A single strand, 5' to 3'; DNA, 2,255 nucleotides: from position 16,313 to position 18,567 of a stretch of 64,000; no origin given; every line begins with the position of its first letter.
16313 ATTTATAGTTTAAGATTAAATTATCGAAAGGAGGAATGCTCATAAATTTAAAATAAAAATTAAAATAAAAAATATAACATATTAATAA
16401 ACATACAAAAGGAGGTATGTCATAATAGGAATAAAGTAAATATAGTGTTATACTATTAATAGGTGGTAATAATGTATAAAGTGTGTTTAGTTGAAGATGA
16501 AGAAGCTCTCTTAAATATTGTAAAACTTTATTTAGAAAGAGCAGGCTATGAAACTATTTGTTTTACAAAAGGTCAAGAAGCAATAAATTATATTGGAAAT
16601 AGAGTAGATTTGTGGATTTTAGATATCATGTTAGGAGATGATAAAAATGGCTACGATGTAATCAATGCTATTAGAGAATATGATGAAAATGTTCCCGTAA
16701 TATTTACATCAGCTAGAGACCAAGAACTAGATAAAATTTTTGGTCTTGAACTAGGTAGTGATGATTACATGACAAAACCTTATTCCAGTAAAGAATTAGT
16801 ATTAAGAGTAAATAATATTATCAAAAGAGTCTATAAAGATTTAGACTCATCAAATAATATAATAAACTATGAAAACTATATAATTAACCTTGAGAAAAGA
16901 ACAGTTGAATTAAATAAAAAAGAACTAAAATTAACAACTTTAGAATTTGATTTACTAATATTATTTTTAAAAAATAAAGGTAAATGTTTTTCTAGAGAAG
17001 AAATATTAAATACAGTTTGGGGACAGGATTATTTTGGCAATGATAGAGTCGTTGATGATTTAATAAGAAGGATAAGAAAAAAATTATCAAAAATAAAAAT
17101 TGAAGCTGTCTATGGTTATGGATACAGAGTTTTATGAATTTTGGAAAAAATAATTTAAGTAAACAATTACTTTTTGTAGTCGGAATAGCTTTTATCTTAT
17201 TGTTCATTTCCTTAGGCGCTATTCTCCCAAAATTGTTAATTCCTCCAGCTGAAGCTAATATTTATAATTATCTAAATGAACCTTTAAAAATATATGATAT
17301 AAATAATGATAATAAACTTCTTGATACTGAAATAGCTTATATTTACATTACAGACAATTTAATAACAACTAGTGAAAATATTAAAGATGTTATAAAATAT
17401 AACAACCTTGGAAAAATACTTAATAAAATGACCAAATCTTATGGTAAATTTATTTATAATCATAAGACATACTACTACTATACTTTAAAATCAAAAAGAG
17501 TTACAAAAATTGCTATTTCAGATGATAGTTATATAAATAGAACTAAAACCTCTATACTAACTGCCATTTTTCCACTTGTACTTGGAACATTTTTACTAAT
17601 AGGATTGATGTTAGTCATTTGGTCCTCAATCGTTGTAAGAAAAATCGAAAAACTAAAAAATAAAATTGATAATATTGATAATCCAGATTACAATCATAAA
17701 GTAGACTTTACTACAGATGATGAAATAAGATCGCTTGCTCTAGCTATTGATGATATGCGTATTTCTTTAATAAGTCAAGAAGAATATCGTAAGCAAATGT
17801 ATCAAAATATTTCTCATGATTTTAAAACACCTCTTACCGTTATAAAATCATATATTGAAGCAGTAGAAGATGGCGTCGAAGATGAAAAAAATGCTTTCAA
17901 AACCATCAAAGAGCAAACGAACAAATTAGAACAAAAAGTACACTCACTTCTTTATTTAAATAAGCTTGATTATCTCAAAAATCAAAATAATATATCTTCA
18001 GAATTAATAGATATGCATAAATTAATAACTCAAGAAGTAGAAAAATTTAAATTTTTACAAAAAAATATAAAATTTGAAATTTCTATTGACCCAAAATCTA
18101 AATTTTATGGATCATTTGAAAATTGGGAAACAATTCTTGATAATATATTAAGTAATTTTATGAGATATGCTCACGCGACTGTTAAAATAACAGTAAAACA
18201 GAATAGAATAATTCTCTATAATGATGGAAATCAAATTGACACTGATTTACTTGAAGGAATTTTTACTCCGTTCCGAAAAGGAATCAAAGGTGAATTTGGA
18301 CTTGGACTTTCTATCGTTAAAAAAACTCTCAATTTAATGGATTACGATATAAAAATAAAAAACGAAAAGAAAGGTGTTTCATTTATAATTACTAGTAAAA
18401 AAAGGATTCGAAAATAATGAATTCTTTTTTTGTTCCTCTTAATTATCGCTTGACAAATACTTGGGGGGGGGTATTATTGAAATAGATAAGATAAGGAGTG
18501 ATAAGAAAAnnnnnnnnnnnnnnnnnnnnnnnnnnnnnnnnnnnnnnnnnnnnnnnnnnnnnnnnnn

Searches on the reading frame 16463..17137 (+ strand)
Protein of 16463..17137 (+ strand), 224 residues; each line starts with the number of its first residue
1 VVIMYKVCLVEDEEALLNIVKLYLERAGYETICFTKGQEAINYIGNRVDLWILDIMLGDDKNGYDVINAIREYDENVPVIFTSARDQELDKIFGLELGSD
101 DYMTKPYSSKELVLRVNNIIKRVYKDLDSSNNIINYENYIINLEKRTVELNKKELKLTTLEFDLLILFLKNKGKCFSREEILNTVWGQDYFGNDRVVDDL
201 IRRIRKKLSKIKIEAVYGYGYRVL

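Call 11: search_protein_families(library=pfam, proteins=[window:16463-17137:+], max_evalue=0.01)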
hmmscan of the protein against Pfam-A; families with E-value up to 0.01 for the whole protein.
window:16463-17137:+ (224 aa): 3 families
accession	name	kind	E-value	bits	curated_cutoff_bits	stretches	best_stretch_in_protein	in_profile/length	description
PF00486.34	Trans_reg_C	-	2.5e-22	79.2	26.2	1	153-222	2-76/77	Transcriptional regulatory protein, C terminal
PF00072.30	Response_reg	-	1.4e-21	77.1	30.2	1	7-116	1-110/111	Response regulator receiver domain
PF20274.4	cREC_REC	-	0.00024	22.1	27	1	31-85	15-75/88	Cyclic-phosphate processing Receiver domain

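Call 42: search_protein_families(library=ncbifam, proteins=[window:16463-17137:+], max_evalue=0.00001)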
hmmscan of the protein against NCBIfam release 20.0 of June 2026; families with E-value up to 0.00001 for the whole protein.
window:16463-17137:+ (224 aa): 70 families (the best 25 are shown)
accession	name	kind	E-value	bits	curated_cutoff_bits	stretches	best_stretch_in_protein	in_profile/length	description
NF053854.1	RespRegPhoBBctds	equivalog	6.2e-55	186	270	1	9-222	3-223/225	two-component system response regulator PhoB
TIGR02154.1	PhoB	equivalog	1.8e-51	174.6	296.2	1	6-222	4-224/226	phosphate regulon transcriptional regulator PhoB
NF033120.0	vanR_FM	exception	2.4e-49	168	460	1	7-221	6-227/231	vancomycin resistance response regulator transcription factor, VanR-F/VanR-M family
NF008296.0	PRK11083.1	equivalog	8e-49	166.1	273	1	5-214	4-211/228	two-component system response regulator CreB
NF040534.1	resp_reg_YycF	equivalog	1.6e-48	165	340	1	6-210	2-209/231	response regulator YycF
NF033117.2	vanR_ACDEGLN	exception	1.4e-47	162.2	350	1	8-223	2-225/226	VanR-ABDEGLN family response regulator transcription factor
NF045944.1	ResRegRpaBCyano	equivalog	1.7e-47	161.7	330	1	9-212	2-211/229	response regulator transcription factor RpaB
NF041733.1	resp_reg_CseB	equivalog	4.1e-44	150.6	350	1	6-223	2-226/228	two-component system response regulator CseB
NF007982.1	PRK10710.1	equivalog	2.3e-43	148.5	380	1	5-222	8-226/235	envelope stress response regulator BaeR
NF040689.1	MtrAB_MtrA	equivalog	9.1e-43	146.1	300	1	8-222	2-217/219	MtrAB system response regulator MtrA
NF008034.0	PRK10766.1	equivalog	1.1e-42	146.2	275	1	4-221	2-224/231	two-component system response regulator TorR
NF051850.1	RespRegRprY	equivalog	1.4e-41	142.4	370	1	5-223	5-226/234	response regulator transcription factor RprY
NF008199.0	PRK10955.1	equivalog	7.2e-41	140.6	341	1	4-212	1-212/232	envelope stress response regulator transcription factor CpxR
NF008378.0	PRK11173.1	equivalog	7.1e-38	130.3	334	1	5-222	4-231/238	two-component system response regulator ArcA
NF007005.1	PRK09468.1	equivalog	8.6e-37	126.8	331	1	5-221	4-229/237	osmolarity response regulator transcription factor OmpR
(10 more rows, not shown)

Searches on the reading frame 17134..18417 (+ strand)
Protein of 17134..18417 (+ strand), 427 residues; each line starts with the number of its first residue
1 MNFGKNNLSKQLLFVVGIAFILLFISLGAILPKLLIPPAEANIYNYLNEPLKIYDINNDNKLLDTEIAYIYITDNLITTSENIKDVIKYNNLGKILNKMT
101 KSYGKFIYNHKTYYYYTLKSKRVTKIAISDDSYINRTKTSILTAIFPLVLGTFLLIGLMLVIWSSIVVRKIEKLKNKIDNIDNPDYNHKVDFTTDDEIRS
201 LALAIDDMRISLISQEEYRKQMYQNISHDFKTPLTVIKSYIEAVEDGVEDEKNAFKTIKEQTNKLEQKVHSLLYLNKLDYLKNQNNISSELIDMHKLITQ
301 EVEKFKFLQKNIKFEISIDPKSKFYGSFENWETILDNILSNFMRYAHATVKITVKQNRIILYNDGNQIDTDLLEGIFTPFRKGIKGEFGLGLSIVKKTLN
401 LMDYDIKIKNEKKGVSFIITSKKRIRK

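Call 11: search_protein_families(library=pfam, proteins=[window:17134-18417:+], max_evalue=0.01)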
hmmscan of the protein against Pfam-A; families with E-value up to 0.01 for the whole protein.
window:17134-18417:+ (427 aa): 5 families
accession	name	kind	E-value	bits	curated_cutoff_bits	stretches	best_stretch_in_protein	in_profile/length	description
PF00512.31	HisKA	-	1.2e-12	48.2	26.9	1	219-279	2-64/66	His Kinase A (phospho-acceptor) domain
PF02518.31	HATPase_c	-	5.5e-12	46.5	26.4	1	332-422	7-108/111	Histidine kinase-, DNA gyrase B-, and HSP90-like ATPase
PF00672.30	HAMP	-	1.3e-06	29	25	1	167-212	6-51/53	HAMP domain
PF16535.10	T3SSipB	-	0.0065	17.2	31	0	214-270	32-88/155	Type III cell invasion protein SipB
PF13774.12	Longin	-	0.0079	16.5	26.2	0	94-144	3-54/84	Regulated-SNARE-like domain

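Call 42: search_protein_families(library=ncbifam, proteins=[window:17134-18417:+], max_evalue=0.00001)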
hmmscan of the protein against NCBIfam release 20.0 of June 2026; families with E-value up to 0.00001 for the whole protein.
window:17134-18417:+ (427 aa): 40 families (the best 25 are shown)
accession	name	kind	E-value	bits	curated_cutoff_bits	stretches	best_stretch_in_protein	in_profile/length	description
NF008312.0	PRK11100.1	equivalog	1.7e-29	103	356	1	124-419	167-470/477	two-component system sensor histidine kinase CreC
NF033092.0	HK_WalK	equivalog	3.7e-28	98.5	725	1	216-420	369-591/594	cell wall metabolism sensor histidine kinase WalK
NF007898.0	PRK10604.1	equivalog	1.5e-27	96.9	478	1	154-416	147-416/433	two-component system sensor histidine kinase RstB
NF012163.2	BaeS_SmeS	equivalog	6e-26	91.4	500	1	152-358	173-380/457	sensor histidine kinase efflux regulator BaeS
TIGR02966.1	phoR_proteo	equivalog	1.2e-24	87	334.2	1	212-417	107-329/333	phosphate regulon sensor histidine kinase PhoR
NF052314.1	T9SS_HK_PorY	subfamily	1e-22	80.8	350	1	55-419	57-416/418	PorY family sensor histidine kinase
NF007007.0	PRK09470.1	equivalog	7.4e-22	77.9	486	1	136-400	157-435/463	envelope stress sensor histidine kinase CpxA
NF046044.1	PnpS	equivalog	1.1e-21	77.3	400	1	216-420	167-388/390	two-component system histidine kinase PnpS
NF007837.0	PRK10549.1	equivalog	1.4e-20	73.4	603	1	149-408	171-442/466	envelope stress sensor histidine kinase BaeS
NF038389.1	ArsS_fam_HK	equivalog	3.5e-20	72.9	250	1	14-419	5-402/403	ArsS family sensor histidine kinase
NF007004.0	PRK09467.1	equivalog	8.4e-20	71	415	1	146-414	161-426/440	two-component system sensor histidine kinase EnvZ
NF008235.0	PRK11006.1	equivalog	2.5e-19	69.5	390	1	214-421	199-421/431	phosphate regulon sensor histidine kinase PhoR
TIGR03785.1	marine_sort_HK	equivalog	2.6e-19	69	612.2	1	138-419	401-700/703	proteobacterial dedicated sortase system histidine kinase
NF053855.1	HisKinPhoRBctds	equivalog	2e-16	59.5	500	1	214-423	356-583/583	two-component system sensor histidine kinase PhoR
NF033091.0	HK_VanS_ACDEFG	equivalog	3.7e-16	59.1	400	1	158-419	6-290/293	vancomycin resistance histidine kinase VanS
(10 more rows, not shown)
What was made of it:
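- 16463..18417 (+): OmpR-type response regulator (16463-17137) and histidine kinase (17134-18417). These are neighbours; a functional link is not shown. Calls 11, 42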
